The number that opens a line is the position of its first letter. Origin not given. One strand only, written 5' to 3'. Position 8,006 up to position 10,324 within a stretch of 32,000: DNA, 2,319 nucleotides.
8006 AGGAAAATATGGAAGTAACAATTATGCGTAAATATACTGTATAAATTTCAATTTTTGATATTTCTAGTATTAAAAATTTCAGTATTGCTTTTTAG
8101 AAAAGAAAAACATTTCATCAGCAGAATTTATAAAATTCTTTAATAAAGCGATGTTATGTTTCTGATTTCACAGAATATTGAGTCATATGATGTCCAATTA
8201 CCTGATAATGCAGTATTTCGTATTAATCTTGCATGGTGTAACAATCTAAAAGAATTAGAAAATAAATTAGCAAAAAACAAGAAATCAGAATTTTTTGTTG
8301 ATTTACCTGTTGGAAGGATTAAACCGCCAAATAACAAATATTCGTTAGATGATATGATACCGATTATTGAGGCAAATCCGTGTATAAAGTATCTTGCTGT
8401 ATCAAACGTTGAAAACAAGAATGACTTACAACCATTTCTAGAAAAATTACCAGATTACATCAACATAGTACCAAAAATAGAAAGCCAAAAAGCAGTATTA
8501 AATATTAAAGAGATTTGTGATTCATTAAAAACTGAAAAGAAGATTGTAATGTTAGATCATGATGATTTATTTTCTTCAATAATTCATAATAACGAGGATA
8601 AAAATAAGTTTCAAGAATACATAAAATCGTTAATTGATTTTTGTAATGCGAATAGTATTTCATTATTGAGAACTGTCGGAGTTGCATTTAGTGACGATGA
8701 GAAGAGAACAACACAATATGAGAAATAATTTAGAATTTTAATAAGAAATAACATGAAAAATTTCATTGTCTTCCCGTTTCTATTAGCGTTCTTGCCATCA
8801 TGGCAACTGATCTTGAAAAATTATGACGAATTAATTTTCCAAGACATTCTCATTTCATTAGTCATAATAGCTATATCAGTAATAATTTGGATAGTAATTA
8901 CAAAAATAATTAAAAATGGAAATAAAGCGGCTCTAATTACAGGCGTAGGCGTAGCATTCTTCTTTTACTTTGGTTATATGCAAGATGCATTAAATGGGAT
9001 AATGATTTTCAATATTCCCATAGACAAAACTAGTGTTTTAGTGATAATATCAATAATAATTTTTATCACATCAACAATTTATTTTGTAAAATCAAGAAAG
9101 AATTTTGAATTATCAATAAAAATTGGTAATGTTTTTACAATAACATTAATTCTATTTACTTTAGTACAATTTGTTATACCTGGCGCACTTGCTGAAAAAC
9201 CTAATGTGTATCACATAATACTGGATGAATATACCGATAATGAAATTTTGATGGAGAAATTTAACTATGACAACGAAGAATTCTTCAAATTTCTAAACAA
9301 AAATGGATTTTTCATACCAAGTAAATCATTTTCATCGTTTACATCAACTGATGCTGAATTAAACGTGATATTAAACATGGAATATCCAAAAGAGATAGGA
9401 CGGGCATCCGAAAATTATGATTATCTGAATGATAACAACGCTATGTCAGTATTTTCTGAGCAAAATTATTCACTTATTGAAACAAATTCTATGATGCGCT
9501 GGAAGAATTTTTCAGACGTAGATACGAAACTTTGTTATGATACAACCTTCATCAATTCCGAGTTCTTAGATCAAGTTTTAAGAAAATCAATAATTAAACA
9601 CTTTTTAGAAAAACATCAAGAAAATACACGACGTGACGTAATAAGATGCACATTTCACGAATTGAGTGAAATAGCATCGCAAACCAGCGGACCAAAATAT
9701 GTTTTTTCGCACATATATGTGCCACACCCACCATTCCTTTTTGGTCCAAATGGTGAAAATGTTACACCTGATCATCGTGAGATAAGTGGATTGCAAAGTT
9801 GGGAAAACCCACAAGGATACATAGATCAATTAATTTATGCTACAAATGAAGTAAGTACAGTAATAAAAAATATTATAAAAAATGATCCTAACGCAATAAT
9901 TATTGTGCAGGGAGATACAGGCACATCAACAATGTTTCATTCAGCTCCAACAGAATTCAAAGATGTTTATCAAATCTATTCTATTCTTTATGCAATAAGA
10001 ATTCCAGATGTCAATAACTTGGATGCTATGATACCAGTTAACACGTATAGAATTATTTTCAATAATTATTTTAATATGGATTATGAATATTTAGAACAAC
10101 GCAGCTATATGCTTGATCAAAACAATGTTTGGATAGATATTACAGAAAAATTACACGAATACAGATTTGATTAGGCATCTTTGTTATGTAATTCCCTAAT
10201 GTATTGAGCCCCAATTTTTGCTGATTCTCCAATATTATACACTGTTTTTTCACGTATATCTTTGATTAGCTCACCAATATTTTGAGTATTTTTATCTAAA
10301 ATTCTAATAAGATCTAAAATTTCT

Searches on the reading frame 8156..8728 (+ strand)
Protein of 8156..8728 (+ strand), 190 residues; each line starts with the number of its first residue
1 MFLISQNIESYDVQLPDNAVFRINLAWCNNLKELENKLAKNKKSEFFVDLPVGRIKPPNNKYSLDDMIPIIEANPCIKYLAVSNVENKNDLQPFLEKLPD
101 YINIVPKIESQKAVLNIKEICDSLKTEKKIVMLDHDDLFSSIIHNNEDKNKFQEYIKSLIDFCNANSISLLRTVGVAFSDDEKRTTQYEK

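Call 3: search_protein_families(library=pfam, proteins=[window:8156-8728:+], max_evalue=0.01)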
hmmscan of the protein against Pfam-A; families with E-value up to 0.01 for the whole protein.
window:8156-8728:+ (190 aa): 2 families
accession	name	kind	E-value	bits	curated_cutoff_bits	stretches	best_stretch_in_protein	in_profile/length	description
PF03328.21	HpcH_HpaI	-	3.6e-05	23.6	25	1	100-182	118-199/221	HpcH/HpaI aldolase/citrate lyase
PF20720.3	nSTAND3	-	0.0084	16.3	27.2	0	116-171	53-107/155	Novel STAND NTPase 3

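Call 4: search_protein_families(library=ncbifam, proteins=[window:8156-8728:+], max_evalue=0.01)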
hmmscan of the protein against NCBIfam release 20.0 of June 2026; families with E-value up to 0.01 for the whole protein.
window:8156-8728:+ (190 aa): 2 families
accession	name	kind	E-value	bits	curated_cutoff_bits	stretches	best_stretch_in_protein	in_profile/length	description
TIGR01064.1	pyruv_kin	equivalog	0.0028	16.2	306.4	1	77-122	185-234/476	pyruvate kinase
NF004491.0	PRK05826.1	subfamily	0.0031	16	432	1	76-122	187-237/477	pyruvate kinase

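Call 19: search_protein_families(library=pfam, proteins=[window:8156-8728:+], max_evalue=0.01)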
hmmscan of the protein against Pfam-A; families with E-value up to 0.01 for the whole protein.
window:8156-8728:+ (190 aa): 2 families
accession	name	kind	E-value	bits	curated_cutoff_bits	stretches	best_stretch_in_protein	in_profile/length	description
PF03328.21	HpcH_HpaI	-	3.6e-05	23.6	25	1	100-182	118-199/221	HpcH/HpaI aldolase/citrate lyase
PF20720.3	nSTAND3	-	0.0084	16.3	27.2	0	116-171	53-107/155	Novel STAND NTPase 3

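Call 69: search_solved_structures(query=window:8156-8728:+, max_evalue=1)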
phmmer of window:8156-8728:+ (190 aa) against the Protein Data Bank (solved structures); distinct sequences matched with E-value up to 1: 4.
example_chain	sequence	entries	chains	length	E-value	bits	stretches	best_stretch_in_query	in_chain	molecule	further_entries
6q2d_A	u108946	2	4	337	0.056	16.8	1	70-133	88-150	2-(3-amino-3-carboxypropyl)histidine synthase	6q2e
5w7z_A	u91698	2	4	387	0.36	14.1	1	22-126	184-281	DNA polymerase III subunit beta | Beta sliding clamp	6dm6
3kbb_A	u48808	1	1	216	0.56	13.5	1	92-158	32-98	Phosphorylated carbohydrates phosphatase TM_1254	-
3t05_A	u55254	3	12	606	0.7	13.2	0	40-122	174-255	Pyruvate kinase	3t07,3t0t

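Call 84: find_homologous_proteins(query=window:8156-8728:+)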
Query window:8156-8728:+ (190 aa): 2723 proteins with E <= 0.001 among 2808 candidates; the best 120 are listed.
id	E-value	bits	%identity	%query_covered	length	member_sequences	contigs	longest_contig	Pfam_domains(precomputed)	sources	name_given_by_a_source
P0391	3.0e-107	375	91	100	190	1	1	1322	-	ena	-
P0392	3.2e-107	374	91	100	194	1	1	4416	-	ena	-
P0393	3.5e-106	371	89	100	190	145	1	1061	-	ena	-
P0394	4.0e-106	371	89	100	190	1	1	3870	-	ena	-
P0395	1.6e-103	362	88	100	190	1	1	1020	-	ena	-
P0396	3.2e-101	355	85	100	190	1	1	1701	PF03328.21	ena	-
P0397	2.6e-99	349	83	100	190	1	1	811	-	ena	-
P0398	3.5e-99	348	83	100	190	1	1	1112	-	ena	-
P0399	3.6e-99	348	84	100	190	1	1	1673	-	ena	-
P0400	5.3e-99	348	85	100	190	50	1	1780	-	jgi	-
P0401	9.9e-99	347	82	100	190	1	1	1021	-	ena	-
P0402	1.0e-98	347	83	100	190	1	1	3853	-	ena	-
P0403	1.2e-98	346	82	100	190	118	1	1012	-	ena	-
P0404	2.2e-98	346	83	100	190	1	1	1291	-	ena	-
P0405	3.5e-98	345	82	100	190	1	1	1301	-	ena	-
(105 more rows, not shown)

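Call 92: predict_structure(alignment_id=A3)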
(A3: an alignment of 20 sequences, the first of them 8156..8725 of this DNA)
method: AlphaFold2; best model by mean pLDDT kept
length: 190 residues; sequences in the alignment: 20
mean_pLDDT: 76.0   pTM: 0.76
mean pLDDT of the five models: 76.0, 75.3, 73.9, 73.6, 62.2
residues with pLDDT >= 90: 47; 70-90: 87; 50-70: 31; < 50: 25
segments of 3 or more residues with pLDDT < 50: 52-59, 174-190
pLDDT, mean of each block of 10 residues (from residue 1): 70 71 78 84 81 46 82 91 88 90 89 91 89 69 67 81 92 47 36
secondary structure, 60 per line:
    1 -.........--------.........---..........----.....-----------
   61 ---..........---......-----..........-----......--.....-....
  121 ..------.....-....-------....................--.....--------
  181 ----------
elements in order: E2-5 H6-10 E19-24 H31-40 E45-49 H64-73 E77-82 H88-97 E103-108 H111-115 H117-122 E129-133 H135-138 H146-165 E168-172

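Call 94: fold_search(model_id=the predicted structure, library=pdb)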
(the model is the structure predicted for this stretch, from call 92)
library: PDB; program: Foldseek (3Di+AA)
matches with E <= 10: 1264; with E <= 0.001: 158
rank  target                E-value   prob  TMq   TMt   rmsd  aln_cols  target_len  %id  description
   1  3eoe_D                9.6e-07  1.00  0.53  0.29   6.3       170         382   19  Crystal Structure of Pyruvate Kinase from toxoplasma gondii, 55.m00007 (released 2008-10-14)
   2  3qv7_C                1.2e-06  1.00  0.55  0.29   5.1       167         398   18  Crystal structure of Leishmania mexicana pyruvate kinase(LmPYK)in complex with ponceau S and acid blue 25. (released 2011-06-29)
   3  4fxj_B                1.5e-06  1.00  0.57  0.29   4.8       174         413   16  Structure of M2 pyruvate kinase in complex with phenylalanine (released 2013-03-27)
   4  3qv8_A                2.8e-06  1.00  0.56  0.29   5.2       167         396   17  Crystal structure of Leishmania mexicana pyruvate kinase(LmPYK)in complex with benzothiazole-2,5-disulfonic acid. (released 2011-06-29)
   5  8rtf_B                3.0e-06  1.00  0.57  0.29   4.8       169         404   16  Crystal structure of Trypanosoma congolense pyruvate kinase in complex with a single-domain antibody (TcoPYK-sdAb42) (released 2025-04-16)
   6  3qv6_D                6.0e-06  1.00  0.55  0.29   5.0       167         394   18  Crystal structure of Leishmania mexicana pyruvate kinase(LmPYK)in complex with acid blue 80. (released 2011-06-29)
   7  3qv7_B                6.4e-06  1.00  0.55  0.29   5.0       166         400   17  Crystal structure of Leishmania mexicana pyruvate kinase(LmPYK)in complex with ponceau S and acid blue 25. (released 2011-06-29)
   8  7r6y_C                8.2e-06  1.00  0.53  0.25   6.5       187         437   16  E117K mutant pyruvate kinase from rabbit muscle (released 2022-05-25)
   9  6tth_A                9.3e-06  1.00  0.57  0.29   4.7       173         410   17  PKM2 in complex with L-threonine (released 2020-01-15)
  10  4qg9_D                9.9e-06  1.00  0.58  0.30   4.4       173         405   17  crystal structure of PKM2-R399E mutant (released 2015-02-25)
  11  6gg4_C                1.1e-05  1.00  0.59  0.30   3.9       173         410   17  Crystal structure of M2 PYK in complex with Phenyalanine. (released 2018-05-23)
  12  4qg9_C                1.3e-05  1.00  0.57  0.28   5.3       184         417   16  crystal structure of PKM2-R399E mutant (released 2015-02-25)
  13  6v74_D                1.3e-05  1.00  0.56  0.27   5.9       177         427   18  Crystal Structure of Human PKM2 in Complex with L-asparagine (released 2020-03-18)
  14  4qg8_D                1.4e-05  1.00  0.56  0.28   4.2       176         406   15  crystal structure of PKM2-K305Q mutant (released 2015-02-25)
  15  3khd_D                1.5e-05  1.00  0.52  0.28   4.7       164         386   20  Crystal Structure of PFF1300w. (released 2010-01-19)
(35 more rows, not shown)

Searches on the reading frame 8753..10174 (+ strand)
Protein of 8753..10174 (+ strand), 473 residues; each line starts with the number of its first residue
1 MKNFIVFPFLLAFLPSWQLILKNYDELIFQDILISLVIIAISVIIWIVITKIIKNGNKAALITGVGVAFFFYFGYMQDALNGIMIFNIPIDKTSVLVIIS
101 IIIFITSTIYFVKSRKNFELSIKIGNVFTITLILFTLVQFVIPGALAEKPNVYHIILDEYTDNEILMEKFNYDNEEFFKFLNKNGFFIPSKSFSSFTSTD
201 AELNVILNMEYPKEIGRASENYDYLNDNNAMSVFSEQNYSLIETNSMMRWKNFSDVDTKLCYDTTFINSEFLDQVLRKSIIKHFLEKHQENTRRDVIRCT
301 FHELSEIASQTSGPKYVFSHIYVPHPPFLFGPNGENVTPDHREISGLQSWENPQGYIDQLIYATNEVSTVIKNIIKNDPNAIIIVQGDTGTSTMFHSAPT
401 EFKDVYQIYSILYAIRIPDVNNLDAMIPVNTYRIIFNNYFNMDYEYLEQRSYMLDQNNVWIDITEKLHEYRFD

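Call 3: search_protein_families(library=pfam, proteins=[window:8753-10174:+], max_evalue=0.01)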
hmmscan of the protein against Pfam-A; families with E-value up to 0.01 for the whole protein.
window:8753-10174:+ (473 aa): 1 family
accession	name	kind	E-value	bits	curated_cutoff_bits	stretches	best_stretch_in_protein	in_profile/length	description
PF19529.4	DUF6057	-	0.00046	19.6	29.8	1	9-144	101-254/569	Family of unknown function (DUF6057)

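Call 4: search_protein_families(library=ncbifam, proteins=[window:8753-10174:+], max_evalue=0.01)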
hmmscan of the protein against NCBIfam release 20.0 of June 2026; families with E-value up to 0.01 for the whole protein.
window:8753-10174:+ (473 aa): 0 families

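Call 19: search_protein_families(library=pfam, proteins=[window:8753-10174:+], max_evalue=0.01)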
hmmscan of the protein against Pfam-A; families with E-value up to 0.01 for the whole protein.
window:8753-10174:+ (473 aa): 1 family
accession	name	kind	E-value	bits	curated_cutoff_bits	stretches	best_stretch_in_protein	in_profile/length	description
PF19529.4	DUF6057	-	0.00046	19.6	29.8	1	9-144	101-254/569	Family of unknown function (DUF6057)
